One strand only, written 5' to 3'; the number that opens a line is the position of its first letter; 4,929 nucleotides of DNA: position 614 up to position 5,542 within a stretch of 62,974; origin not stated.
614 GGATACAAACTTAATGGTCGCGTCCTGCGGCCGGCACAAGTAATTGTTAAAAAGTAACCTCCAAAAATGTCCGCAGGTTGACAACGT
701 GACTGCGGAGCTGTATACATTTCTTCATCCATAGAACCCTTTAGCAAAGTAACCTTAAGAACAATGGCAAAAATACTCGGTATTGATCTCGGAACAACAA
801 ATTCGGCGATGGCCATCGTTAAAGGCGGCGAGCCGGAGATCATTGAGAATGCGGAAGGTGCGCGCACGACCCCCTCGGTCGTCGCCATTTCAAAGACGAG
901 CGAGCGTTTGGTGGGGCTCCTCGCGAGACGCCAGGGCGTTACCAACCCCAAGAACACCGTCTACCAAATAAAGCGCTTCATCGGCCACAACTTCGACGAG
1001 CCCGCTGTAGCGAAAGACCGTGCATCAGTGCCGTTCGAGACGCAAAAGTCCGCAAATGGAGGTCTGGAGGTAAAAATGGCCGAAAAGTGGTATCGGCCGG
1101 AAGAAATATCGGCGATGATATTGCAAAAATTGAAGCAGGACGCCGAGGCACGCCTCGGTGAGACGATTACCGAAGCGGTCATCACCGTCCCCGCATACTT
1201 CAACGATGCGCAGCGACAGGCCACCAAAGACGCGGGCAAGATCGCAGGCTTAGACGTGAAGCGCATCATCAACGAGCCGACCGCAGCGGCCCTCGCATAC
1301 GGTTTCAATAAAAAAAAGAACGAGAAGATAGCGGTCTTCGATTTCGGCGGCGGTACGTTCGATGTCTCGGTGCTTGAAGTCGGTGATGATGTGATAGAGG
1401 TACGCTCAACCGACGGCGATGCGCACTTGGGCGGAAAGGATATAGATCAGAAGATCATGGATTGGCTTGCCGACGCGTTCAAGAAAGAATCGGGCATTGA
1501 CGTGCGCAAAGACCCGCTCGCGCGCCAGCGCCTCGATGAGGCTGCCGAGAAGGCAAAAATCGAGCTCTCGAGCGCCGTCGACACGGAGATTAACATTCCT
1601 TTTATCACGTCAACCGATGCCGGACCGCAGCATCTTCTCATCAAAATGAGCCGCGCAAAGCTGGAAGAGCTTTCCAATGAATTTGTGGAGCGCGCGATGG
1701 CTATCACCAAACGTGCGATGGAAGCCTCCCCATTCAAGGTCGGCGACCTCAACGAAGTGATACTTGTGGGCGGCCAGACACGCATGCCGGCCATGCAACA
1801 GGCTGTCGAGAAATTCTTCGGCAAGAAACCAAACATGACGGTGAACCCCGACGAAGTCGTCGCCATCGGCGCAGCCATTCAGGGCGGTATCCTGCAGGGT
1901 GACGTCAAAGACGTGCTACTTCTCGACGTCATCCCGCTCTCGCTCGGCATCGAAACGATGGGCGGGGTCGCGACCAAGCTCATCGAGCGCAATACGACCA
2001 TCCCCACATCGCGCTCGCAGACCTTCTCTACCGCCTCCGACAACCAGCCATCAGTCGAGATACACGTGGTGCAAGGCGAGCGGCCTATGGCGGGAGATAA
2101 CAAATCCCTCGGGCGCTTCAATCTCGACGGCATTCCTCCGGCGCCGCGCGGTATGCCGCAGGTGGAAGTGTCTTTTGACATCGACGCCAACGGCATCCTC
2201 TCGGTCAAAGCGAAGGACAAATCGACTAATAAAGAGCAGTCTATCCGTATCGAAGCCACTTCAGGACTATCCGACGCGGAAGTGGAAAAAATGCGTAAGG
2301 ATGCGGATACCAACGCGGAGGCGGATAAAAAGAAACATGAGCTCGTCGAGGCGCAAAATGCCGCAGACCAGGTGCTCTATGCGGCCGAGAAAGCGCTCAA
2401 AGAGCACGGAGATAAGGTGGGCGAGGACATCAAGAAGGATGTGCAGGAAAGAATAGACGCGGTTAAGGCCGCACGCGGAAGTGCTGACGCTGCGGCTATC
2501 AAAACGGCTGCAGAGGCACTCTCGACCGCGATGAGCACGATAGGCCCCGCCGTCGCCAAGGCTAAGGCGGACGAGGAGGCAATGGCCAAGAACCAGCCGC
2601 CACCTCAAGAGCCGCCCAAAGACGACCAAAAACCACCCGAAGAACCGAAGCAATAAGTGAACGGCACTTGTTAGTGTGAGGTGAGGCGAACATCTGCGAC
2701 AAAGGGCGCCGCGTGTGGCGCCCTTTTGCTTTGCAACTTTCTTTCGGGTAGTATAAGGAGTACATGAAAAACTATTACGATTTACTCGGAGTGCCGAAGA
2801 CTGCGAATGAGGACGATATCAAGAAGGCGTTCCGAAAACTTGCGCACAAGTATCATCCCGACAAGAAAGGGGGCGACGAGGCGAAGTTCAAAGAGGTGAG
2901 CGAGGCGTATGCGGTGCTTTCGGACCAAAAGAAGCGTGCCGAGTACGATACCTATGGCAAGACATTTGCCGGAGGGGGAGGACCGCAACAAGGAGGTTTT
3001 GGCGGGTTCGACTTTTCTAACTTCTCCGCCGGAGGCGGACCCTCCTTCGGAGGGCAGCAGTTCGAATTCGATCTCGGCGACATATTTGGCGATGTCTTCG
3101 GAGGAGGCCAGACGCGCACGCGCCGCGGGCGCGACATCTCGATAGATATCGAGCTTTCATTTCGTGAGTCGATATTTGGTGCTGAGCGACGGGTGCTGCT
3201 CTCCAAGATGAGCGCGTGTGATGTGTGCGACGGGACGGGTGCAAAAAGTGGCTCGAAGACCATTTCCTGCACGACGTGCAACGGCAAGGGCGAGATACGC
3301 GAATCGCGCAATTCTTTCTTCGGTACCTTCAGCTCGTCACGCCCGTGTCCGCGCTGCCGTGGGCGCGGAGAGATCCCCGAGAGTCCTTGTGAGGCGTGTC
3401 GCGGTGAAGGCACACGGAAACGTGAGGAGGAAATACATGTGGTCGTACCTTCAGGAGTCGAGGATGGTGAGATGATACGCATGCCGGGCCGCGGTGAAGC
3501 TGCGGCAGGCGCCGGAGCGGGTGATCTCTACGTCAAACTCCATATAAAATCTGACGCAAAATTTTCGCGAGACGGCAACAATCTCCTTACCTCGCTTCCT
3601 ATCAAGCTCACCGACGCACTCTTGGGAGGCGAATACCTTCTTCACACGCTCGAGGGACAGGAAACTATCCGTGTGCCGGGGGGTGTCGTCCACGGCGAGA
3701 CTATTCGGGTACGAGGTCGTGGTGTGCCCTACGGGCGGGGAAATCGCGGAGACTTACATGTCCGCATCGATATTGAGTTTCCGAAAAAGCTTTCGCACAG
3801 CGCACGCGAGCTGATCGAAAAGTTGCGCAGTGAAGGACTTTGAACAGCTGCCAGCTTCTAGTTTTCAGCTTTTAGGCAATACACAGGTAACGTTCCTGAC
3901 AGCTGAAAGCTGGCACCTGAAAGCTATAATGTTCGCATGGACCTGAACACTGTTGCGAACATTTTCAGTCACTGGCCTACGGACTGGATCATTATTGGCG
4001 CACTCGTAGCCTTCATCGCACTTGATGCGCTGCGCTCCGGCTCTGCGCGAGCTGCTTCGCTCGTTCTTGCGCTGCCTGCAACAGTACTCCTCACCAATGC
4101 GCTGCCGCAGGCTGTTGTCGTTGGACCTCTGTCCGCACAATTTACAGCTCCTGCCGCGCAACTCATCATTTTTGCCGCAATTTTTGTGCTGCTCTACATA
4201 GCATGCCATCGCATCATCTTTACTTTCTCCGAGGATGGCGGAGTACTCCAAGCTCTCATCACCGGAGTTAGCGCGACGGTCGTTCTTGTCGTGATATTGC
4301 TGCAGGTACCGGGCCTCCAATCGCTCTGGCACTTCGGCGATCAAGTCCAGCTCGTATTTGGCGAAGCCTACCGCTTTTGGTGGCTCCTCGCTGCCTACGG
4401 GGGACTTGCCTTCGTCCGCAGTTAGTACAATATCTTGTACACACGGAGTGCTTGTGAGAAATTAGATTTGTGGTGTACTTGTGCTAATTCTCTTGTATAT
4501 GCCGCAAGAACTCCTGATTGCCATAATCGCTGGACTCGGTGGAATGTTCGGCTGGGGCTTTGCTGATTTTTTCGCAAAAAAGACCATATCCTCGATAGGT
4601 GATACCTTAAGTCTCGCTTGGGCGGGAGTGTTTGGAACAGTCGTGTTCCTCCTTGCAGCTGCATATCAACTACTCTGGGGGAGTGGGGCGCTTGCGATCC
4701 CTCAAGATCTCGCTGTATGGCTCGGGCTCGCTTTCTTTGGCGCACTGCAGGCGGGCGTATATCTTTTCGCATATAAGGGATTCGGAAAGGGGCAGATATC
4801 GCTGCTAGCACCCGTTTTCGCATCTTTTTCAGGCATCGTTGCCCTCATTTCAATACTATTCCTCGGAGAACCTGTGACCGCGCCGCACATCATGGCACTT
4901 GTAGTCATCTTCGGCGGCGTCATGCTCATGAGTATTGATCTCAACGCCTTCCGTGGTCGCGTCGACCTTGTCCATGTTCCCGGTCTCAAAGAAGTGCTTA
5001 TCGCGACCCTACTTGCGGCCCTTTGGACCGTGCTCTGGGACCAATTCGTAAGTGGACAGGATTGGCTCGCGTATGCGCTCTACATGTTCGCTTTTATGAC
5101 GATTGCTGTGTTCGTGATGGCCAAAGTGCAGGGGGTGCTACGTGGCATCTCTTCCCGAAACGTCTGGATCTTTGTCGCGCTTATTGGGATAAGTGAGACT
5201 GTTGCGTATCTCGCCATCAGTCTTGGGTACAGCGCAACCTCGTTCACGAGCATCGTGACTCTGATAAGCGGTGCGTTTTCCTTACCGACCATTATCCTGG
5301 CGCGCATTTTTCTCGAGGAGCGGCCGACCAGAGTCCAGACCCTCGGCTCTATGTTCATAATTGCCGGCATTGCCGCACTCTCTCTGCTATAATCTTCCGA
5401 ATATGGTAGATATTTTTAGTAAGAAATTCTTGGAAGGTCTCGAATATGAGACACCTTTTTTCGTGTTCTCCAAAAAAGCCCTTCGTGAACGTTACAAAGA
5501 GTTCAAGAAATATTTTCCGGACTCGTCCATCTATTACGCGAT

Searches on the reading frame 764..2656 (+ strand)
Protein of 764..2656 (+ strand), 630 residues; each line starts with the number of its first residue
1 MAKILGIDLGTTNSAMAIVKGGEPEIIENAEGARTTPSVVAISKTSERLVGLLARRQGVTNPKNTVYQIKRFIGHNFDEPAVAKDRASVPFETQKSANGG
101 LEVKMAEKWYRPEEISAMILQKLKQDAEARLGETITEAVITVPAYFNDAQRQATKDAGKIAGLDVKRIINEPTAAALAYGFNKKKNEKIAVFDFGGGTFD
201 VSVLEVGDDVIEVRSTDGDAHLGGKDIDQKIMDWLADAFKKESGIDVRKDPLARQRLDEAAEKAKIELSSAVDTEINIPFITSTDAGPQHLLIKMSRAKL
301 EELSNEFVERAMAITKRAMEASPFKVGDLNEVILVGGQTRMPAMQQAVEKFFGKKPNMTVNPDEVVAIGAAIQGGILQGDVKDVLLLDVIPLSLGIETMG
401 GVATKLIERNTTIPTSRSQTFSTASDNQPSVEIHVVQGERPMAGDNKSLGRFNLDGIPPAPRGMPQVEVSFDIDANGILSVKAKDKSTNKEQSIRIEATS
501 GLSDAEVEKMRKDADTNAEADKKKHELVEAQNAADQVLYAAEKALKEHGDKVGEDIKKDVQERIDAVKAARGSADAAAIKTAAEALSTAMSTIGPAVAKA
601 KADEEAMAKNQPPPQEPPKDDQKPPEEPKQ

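Call 97: search_protein_families(library=pfam, proteins=[window:764-2656:+], max_evalue=0.0001)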
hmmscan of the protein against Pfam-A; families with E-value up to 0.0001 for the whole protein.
window:764-2656:+ (630 aa): 2 families
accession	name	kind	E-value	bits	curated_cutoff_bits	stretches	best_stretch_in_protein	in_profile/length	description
PF00012.26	HSP70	-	4e-244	811.8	20.6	1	4-594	1-594/599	Hsp70 protein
PF06723.19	MreB_Mbl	-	2.4e-17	63.2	27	1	117-371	75-316/327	MreB/Mbl protein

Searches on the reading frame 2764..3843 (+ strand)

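Call 97: search_protein_families(library=pfam, proteins=[window:2764-3843:+], max_evalue=0.0001)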
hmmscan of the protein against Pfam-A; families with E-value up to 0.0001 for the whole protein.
window:2764-3843:+ (359 aa): 3 families
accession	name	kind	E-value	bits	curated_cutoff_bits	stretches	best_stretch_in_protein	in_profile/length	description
PF01556.23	DnaJ_C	-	1e-38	133.2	26.6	1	125-340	1-152/152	DnaJ C terminal domain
PF00226.36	DnaJ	-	2.8e-24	85.4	27.8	1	3-62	1-63/63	DnaJ domain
PF00684.25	DnaJ_CXXCXGXG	-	4.7e-16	59.2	32.7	1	152-216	1-65/65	DnaJ central domain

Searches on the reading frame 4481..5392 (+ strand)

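Call 97: search_protein_families(library=pfam, proteins=[window:4481-5392:+], max_evalue=0.0001)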
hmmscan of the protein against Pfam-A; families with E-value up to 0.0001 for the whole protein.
window:4481-5392:+ (303 aa): 1 family
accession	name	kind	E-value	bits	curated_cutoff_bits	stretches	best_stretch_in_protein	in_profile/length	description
PF00892.27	EamA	-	6e-24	85.3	28.2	2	13-151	2-134/135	EamA-like transporter family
